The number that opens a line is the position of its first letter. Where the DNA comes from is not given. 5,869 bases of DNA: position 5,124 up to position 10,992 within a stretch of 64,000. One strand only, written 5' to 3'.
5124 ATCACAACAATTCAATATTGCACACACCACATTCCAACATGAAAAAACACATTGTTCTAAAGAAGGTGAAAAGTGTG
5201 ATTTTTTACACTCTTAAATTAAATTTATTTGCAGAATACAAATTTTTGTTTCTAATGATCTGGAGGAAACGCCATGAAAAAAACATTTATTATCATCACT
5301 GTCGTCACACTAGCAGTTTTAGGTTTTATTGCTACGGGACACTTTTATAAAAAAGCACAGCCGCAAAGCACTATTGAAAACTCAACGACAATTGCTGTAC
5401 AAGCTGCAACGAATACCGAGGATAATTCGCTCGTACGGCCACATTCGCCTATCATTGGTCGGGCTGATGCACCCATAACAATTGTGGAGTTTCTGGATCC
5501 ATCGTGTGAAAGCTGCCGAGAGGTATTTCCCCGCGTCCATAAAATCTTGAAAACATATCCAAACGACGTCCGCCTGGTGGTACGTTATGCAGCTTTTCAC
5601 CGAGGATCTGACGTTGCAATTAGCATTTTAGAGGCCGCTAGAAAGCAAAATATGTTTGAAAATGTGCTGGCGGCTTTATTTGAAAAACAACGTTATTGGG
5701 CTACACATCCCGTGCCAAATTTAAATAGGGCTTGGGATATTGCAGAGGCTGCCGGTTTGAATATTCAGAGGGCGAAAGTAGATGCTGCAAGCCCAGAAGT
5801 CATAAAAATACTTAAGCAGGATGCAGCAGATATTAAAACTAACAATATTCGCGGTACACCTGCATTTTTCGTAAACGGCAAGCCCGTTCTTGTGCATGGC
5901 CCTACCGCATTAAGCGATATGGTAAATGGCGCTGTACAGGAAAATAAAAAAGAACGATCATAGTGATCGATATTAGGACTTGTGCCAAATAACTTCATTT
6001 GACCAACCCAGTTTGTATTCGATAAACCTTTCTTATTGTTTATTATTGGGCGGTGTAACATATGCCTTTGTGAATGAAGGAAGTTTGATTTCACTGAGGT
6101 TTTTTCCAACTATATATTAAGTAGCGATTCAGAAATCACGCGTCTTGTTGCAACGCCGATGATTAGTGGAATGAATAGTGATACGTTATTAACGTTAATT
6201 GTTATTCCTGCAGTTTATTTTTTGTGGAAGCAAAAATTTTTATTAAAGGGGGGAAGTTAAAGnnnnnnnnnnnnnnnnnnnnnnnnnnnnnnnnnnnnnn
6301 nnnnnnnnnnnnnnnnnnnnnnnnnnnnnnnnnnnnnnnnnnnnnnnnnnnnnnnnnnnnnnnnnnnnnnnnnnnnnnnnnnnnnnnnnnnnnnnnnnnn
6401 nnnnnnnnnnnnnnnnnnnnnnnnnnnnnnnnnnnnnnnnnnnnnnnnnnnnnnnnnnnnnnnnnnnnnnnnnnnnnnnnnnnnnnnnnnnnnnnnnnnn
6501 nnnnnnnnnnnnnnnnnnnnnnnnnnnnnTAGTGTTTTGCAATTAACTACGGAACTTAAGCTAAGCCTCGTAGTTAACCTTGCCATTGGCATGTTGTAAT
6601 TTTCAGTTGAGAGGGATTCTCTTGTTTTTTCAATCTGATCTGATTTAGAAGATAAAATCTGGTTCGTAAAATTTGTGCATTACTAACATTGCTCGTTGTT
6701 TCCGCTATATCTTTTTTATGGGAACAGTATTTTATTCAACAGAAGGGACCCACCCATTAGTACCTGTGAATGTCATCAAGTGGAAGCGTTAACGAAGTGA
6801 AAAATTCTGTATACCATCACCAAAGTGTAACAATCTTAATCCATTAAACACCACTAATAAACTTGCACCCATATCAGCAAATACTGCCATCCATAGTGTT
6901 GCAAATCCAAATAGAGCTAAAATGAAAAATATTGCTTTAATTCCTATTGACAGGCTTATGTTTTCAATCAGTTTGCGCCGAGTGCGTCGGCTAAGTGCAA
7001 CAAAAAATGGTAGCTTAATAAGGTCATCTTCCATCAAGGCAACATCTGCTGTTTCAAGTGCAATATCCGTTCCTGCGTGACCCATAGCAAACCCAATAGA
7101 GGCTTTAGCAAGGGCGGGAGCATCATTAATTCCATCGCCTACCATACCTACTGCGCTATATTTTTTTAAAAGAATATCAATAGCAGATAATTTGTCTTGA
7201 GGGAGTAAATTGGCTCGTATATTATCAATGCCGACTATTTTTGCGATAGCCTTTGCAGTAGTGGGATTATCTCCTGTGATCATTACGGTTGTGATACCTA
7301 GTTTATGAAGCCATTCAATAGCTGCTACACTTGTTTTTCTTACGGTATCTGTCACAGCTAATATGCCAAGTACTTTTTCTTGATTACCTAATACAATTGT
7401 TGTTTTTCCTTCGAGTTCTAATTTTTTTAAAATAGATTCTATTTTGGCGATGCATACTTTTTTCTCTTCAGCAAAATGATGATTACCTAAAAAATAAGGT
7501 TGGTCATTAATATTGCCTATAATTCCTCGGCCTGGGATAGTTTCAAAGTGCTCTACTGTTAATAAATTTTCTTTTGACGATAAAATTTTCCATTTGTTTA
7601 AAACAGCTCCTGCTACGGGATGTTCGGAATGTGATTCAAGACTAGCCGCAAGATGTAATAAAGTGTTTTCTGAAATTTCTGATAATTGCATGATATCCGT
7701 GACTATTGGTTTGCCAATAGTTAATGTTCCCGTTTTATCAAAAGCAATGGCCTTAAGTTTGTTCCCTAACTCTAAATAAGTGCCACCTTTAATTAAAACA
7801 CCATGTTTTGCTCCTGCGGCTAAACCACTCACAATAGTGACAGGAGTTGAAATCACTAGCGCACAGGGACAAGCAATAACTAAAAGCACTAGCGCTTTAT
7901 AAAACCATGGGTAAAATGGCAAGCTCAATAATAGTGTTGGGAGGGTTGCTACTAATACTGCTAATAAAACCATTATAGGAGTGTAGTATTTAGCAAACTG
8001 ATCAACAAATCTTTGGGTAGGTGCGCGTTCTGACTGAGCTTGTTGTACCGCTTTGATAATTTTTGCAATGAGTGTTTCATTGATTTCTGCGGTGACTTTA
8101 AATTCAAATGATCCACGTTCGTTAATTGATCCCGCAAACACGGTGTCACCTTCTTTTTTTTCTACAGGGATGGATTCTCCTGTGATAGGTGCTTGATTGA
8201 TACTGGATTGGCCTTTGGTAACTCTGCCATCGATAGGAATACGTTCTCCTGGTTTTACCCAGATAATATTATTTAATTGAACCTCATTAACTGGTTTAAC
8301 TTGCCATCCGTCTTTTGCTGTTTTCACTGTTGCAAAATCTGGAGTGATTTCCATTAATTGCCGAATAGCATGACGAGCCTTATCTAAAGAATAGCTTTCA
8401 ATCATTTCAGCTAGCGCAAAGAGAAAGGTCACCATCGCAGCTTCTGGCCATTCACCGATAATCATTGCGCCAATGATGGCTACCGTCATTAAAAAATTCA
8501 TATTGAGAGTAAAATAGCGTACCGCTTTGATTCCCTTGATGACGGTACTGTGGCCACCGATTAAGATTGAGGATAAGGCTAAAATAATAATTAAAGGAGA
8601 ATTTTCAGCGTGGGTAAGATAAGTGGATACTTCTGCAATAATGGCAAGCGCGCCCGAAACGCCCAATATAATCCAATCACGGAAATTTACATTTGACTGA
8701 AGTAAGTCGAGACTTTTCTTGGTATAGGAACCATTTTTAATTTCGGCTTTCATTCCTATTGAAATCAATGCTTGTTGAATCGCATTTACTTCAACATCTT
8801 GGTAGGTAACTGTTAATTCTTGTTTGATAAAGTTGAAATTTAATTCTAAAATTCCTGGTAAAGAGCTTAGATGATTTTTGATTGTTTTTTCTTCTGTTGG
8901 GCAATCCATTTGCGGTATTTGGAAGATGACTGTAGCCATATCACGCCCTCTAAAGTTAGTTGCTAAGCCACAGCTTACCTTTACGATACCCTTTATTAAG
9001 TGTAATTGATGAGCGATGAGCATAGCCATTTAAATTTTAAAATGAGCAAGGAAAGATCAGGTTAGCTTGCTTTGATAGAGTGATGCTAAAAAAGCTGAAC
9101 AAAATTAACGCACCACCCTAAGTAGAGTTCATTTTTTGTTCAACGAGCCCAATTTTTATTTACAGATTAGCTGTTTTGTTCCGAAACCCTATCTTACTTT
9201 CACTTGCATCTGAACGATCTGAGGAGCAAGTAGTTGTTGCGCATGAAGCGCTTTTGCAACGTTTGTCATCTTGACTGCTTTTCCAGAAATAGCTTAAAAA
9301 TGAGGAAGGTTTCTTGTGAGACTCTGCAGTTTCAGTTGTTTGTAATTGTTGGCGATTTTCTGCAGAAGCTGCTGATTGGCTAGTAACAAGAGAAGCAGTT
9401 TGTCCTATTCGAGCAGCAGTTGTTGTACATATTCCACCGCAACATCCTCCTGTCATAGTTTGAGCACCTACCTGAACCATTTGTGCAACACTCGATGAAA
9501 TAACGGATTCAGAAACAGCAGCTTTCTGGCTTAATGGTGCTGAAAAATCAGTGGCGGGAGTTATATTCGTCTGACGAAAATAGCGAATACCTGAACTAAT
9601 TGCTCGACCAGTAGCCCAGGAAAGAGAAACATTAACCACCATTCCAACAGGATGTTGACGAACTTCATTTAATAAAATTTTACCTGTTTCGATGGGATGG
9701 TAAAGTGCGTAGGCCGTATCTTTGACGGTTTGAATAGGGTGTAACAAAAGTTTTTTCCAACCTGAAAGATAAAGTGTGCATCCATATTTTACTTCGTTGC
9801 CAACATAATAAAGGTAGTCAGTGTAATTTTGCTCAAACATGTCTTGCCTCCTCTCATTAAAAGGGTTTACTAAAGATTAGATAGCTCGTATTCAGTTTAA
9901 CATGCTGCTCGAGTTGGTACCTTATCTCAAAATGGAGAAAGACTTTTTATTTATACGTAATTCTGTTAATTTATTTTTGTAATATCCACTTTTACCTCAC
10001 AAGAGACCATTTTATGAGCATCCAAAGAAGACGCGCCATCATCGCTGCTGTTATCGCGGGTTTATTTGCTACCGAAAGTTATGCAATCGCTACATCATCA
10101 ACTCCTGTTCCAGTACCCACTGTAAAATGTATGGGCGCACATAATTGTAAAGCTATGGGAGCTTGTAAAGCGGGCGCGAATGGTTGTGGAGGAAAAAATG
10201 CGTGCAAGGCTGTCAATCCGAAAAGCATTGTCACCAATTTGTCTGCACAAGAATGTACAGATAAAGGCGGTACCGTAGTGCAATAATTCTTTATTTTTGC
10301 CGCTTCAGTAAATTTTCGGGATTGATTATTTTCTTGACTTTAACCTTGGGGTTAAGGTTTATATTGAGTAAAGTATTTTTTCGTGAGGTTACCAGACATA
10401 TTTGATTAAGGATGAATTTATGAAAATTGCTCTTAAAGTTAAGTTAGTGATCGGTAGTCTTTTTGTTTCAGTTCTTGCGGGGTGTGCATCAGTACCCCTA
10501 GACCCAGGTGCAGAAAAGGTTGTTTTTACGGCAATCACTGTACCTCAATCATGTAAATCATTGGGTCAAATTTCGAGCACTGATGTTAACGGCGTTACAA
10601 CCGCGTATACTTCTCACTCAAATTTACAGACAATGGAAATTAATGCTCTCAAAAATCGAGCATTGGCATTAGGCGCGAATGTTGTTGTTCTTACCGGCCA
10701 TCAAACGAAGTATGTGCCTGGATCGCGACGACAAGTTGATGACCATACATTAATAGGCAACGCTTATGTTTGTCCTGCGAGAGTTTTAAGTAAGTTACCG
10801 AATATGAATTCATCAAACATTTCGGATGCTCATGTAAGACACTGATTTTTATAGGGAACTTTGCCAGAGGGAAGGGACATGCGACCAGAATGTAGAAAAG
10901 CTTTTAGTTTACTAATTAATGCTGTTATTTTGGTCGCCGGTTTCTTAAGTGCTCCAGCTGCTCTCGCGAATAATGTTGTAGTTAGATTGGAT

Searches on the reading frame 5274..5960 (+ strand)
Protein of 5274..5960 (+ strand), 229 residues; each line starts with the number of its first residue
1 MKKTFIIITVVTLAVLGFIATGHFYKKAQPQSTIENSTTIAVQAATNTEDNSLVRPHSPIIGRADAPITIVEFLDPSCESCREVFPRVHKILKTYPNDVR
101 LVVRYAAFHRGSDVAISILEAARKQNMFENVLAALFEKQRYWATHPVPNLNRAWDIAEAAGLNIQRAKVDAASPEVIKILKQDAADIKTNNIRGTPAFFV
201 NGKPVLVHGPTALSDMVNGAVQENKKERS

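Call 13: search_protein_families(library=pfam, proteins=[window:5274-5960:+], max_evalue=0.001)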
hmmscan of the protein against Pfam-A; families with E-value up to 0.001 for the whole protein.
window:5274-5960:+ (229 aa): 5 families
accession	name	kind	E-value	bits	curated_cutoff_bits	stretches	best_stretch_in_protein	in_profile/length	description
PF13462.12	Thioredoxin_4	-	6.6e-20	72.4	23.2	1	57-205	4-150/165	Thioredoxin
PF01323.26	DSBA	-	1.2e-12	48.4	25.6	1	69-213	1-183/191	DSBA-like thioredoxin domain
PF13192.12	Thioredoxin_3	-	0.0002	21.7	24.8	0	168-206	28-61/76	Thioredoxin domain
PF13743.12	Thioredoxin_5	-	0.00022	21.4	27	0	153-200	116-163/186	Thioredoxin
PF00085.26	Thioredoxin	-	0.00062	20.2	23.5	0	67-102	19-54/103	Thioredoxin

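Call 32: search_protein_families(library=ncbifam, proteins=[window:5274-5960:+], max_evalue=0.01)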
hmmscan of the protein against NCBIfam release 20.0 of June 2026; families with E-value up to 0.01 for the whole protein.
window:5274-5960:+ (229 aa): 6 families
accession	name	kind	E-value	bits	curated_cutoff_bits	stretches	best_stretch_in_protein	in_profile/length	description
NF041057.1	Rcas_1661_fam_Se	equivalog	1.7e-09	37.6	190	1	31-203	55-229/247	Rcas_1661 family thioredoxin-like (seleno)lipoprotein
NF008198.0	PRK10954.1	equivalog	0.00014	21.6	279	1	40-208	15-181/207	thiol:disulfide interchange protein DsbA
NF047697.1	ThioredTrxAClost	equivalog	0.00017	21.7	140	1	68-101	19-52/105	thioredoxin TrxA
NF008657.0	PRK11657.1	equivalog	0.00027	20.2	124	0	57-86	108-137/251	thiol:disulfide interchange protein DsbG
NF047695.1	ThlDiSintDsbAHaem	equivalog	0.00058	19.3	290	1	54-204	26-177/206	thiol:disulfide interchange protein DsbA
TIGR00412.2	redox_disulf_2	subfamily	0.0041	17.5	62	0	176-209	32-62/75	MTH895/ArsE family thioredoxin-like protein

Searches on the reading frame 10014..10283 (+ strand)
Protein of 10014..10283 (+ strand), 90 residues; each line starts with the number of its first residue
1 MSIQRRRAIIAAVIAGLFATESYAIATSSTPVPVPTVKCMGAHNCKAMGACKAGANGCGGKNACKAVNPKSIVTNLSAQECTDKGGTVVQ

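Call 13: search_protein_families(library=pfam, proteins=[window:10014-10283:+], max_evalue=0.001)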
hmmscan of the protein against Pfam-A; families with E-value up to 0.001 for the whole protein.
window:10014-10283:+ (90 aa): 0 families

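Call 32: search_protein_families(library=ncbifam, proteins=[window:10014-10283:+, P0111, P0113], max_evalue=0.01)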
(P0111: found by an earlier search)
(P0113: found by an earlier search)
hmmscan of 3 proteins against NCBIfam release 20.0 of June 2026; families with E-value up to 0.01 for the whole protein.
window:10014-10283:+ (90 aa): 1 family
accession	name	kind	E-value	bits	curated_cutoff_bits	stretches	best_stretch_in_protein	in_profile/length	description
NF050166.1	Cu_RiPP_BufA2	equivalog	1.9e-12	47.2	60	1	9-88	3-78/79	BufA2 family periplasmic bufferin-type metallophore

P0111 (89 aa): 1 family
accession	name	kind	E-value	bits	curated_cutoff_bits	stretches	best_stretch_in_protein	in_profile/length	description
NF050166.1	Cu_RiPP_BufA2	equivalog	2.2e-22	79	60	1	13-87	7-78/79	BufA2 family periplasmic bufferin-type metallophore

P0113 (89 aa): 1 family
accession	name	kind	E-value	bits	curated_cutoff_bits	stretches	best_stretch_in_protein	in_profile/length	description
NF050166.1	Cu_RiPP_BufA2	equivalog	8.2e-22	77.2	60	1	8-87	2-78/79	BufA2 family periplasmic bufferin-type metallophore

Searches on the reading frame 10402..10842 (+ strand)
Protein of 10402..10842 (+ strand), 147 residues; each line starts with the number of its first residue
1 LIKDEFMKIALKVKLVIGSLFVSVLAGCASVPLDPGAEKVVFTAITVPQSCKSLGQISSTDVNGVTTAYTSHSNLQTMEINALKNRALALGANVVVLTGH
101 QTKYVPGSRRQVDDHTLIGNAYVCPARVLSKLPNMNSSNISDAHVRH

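Call 13: search_protein_families(library=pfam, proteins=[window:10402-10842:+], max_evalue=0.001)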
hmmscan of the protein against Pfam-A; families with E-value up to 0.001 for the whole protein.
window:10402-10842:+ (147 aa): 1 family
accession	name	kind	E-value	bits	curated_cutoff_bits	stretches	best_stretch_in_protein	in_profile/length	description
PF13698.11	DUF4156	-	5.6e-19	68.8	28.9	1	32-124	2-90/90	Domain of unknown function (DUF4156)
